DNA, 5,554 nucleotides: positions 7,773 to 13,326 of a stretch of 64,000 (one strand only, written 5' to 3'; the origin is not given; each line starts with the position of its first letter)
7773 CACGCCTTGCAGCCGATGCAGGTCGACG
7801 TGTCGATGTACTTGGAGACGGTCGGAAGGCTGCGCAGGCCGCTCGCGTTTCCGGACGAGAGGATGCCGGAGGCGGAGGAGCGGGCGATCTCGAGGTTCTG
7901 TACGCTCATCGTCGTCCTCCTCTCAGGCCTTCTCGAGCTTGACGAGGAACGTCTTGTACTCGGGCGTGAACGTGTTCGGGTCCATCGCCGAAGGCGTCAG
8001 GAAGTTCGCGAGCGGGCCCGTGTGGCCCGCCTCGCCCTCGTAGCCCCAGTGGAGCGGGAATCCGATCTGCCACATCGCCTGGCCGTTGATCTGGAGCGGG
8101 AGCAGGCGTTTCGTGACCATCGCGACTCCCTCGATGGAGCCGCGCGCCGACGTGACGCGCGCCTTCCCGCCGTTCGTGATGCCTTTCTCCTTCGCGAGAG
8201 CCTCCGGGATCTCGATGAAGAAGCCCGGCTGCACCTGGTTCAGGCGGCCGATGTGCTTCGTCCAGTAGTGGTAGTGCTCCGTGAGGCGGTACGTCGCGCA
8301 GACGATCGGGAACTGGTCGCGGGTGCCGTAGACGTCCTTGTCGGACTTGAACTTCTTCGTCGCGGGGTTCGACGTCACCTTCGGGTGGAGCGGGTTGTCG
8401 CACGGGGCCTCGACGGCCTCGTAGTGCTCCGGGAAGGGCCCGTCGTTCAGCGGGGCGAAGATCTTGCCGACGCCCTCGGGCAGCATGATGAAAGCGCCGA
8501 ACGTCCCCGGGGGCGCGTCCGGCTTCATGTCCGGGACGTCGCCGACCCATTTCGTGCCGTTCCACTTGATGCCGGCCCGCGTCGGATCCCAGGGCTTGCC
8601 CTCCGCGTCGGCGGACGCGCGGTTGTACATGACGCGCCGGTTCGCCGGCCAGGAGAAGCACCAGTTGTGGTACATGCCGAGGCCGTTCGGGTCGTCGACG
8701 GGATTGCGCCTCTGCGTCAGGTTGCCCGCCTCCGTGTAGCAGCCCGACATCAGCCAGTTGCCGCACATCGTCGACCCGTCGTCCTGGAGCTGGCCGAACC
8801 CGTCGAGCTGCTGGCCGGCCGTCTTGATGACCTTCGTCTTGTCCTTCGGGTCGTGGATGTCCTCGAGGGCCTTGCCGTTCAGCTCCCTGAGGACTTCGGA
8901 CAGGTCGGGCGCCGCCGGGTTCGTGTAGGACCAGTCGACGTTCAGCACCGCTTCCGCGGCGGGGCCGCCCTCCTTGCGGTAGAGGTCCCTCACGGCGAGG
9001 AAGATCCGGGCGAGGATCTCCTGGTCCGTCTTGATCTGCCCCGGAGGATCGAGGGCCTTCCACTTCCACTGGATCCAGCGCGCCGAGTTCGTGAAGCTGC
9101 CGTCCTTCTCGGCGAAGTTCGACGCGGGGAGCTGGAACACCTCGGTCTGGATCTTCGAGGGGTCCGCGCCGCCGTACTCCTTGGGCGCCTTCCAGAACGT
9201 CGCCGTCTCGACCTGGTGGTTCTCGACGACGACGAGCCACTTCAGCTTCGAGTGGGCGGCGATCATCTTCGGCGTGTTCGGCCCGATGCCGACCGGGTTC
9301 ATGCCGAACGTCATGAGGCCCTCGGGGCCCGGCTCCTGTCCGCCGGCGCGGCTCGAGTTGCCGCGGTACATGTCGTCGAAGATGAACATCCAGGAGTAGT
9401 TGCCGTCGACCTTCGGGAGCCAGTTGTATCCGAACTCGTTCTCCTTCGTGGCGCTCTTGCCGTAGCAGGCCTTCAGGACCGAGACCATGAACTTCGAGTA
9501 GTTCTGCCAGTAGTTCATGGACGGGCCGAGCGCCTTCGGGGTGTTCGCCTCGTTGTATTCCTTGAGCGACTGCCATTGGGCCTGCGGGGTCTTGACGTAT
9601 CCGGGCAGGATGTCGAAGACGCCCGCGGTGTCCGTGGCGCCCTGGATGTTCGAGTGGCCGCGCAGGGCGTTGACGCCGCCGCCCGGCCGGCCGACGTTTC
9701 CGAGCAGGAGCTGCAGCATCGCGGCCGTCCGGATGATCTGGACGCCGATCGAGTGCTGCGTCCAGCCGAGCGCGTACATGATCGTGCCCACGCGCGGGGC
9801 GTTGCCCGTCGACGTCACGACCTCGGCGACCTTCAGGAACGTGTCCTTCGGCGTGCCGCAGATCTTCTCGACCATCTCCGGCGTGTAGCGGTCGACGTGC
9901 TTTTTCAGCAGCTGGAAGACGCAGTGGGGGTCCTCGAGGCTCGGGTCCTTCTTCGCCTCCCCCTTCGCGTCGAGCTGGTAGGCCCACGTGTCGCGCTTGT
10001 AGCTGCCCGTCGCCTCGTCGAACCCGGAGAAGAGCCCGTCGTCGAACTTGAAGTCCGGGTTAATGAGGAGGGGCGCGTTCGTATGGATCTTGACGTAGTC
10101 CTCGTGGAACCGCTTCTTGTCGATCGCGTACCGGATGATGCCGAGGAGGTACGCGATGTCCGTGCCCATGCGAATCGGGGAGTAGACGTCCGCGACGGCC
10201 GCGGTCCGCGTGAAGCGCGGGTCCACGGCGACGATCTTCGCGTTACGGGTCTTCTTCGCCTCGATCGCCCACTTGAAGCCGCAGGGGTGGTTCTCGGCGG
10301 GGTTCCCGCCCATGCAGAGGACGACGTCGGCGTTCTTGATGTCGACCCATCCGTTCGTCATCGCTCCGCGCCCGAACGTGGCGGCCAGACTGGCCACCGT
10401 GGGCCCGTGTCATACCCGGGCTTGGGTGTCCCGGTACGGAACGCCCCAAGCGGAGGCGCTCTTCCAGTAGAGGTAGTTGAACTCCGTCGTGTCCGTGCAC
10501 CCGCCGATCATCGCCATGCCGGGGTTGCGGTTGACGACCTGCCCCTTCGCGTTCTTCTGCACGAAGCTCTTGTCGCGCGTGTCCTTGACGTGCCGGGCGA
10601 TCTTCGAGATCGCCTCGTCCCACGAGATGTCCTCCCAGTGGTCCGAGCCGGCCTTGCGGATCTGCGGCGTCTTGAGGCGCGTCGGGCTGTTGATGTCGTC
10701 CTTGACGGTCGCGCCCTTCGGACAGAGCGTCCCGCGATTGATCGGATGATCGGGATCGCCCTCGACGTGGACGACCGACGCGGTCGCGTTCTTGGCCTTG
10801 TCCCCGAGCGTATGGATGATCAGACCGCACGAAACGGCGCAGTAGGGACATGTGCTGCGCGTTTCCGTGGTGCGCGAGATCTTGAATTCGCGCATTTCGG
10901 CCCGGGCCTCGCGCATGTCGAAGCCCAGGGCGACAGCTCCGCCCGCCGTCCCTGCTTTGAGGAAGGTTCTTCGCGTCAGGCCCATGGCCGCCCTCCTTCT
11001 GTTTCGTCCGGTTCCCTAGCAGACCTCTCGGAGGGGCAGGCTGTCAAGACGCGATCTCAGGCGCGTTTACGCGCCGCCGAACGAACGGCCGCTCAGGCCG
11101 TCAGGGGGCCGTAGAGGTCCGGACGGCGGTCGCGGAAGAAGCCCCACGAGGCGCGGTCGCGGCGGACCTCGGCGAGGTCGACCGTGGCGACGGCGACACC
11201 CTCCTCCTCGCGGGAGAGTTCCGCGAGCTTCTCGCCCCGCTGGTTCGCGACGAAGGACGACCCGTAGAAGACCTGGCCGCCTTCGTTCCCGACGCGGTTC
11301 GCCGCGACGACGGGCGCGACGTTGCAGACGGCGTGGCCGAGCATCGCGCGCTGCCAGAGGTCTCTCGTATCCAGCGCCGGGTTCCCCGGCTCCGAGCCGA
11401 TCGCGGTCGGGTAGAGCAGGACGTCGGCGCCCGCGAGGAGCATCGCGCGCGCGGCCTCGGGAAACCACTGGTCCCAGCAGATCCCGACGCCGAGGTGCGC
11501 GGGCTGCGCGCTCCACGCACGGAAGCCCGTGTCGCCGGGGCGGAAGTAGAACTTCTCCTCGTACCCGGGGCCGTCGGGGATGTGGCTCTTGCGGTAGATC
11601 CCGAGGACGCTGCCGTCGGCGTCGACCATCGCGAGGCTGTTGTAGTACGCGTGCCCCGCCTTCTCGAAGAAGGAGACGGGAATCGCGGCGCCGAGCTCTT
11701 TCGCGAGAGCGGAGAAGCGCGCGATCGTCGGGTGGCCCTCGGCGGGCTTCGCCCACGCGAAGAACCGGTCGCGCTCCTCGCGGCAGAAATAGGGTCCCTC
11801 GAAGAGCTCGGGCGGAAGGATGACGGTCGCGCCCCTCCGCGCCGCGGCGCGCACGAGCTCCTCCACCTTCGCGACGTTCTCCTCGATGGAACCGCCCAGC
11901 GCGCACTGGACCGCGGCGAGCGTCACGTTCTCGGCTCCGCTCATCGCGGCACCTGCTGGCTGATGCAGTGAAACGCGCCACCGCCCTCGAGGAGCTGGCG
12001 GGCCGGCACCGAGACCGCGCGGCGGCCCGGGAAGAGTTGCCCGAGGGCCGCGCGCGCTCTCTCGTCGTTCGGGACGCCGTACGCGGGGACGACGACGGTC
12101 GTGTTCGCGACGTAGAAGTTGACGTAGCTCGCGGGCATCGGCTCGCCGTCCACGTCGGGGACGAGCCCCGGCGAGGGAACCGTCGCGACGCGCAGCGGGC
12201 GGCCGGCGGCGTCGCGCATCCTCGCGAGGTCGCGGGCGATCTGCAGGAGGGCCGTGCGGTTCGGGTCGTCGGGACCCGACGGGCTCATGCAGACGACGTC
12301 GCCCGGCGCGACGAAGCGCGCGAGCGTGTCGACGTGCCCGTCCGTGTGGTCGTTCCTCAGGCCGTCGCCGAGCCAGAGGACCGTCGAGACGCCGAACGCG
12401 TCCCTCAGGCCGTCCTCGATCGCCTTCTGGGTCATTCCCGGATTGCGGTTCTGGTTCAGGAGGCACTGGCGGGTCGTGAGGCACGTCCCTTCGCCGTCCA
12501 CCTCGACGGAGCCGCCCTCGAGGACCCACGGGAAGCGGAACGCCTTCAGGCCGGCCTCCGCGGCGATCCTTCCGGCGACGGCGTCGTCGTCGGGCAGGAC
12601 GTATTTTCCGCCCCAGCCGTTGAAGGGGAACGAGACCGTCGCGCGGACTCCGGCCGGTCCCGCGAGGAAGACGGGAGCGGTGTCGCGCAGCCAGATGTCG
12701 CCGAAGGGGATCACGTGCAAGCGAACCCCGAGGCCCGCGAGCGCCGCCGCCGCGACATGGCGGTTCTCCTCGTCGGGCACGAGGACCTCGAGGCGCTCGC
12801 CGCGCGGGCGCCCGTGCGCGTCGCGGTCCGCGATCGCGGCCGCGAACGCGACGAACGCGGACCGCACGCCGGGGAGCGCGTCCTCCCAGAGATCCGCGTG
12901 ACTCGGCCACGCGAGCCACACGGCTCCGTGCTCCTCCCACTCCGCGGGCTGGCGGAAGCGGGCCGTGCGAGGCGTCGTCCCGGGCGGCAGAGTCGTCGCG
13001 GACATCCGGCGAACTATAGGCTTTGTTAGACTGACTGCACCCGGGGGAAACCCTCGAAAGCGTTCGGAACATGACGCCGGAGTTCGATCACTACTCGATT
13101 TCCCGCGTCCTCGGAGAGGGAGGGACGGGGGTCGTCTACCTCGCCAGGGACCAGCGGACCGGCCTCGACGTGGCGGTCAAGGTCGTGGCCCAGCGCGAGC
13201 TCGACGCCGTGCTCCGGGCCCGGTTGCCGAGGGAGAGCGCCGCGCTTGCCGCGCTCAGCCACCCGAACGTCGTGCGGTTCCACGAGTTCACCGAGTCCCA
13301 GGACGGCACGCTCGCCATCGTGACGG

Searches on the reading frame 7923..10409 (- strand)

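Call 90: search_protein_families(library=pfam, proteins=[window:7923-10409:-], max_evalue=0.001)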
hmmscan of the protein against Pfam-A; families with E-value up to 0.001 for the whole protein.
window:7923-10409:- (828 aa): 2 families
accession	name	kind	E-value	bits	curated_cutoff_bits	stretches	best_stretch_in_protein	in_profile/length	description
PF00384.28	Molybdopterin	-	7.6e-21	75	24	1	16-307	97-270/353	Molybdopterin oxidoreductase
PF01568.27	Molydop_binding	-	3.4e-14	53.3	26.8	1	705-821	4-109/110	Molydopterin dinucleotide binding domain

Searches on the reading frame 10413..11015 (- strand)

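Call 90: search_protein_families(library=pfam, proteins=[window:10413-11015:-], max_evalue=0.001)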
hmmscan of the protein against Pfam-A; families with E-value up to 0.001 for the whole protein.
window:10413-11015:- (201 aa): 3 families
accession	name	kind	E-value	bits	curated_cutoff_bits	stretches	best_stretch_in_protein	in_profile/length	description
PF04879.21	Molybdop_Fe4S4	-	3e-17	62.8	22.7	1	50-109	2-54/55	Molybdopterin oxidoreductase Fe4S4 domain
PF00384.28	Molybdopterin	-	9.3e-05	22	24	1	113-150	1-37/353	Molybdopterin oxidoreductase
PF10518.14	TAT_signal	-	0.00017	21.8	22.7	1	13-30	2-19/21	TAT (twin-arginine translocation) pathway signal sequence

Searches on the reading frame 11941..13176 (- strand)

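Call 48: search_protein_families(library=pfam, proteins=[window:11941-13176:-], max_evalue=0.001)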
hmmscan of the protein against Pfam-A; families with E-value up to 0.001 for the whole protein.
window:11941-13176:- (411 aa): 1 family
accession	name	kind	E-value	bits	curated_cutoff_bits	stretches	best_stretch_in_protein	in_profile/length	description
PF04371.20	PAD_porph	-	2.6e-112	375.6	25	1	75-410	1-321/321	Porphyromonas-type peptidyl-arginine deiminase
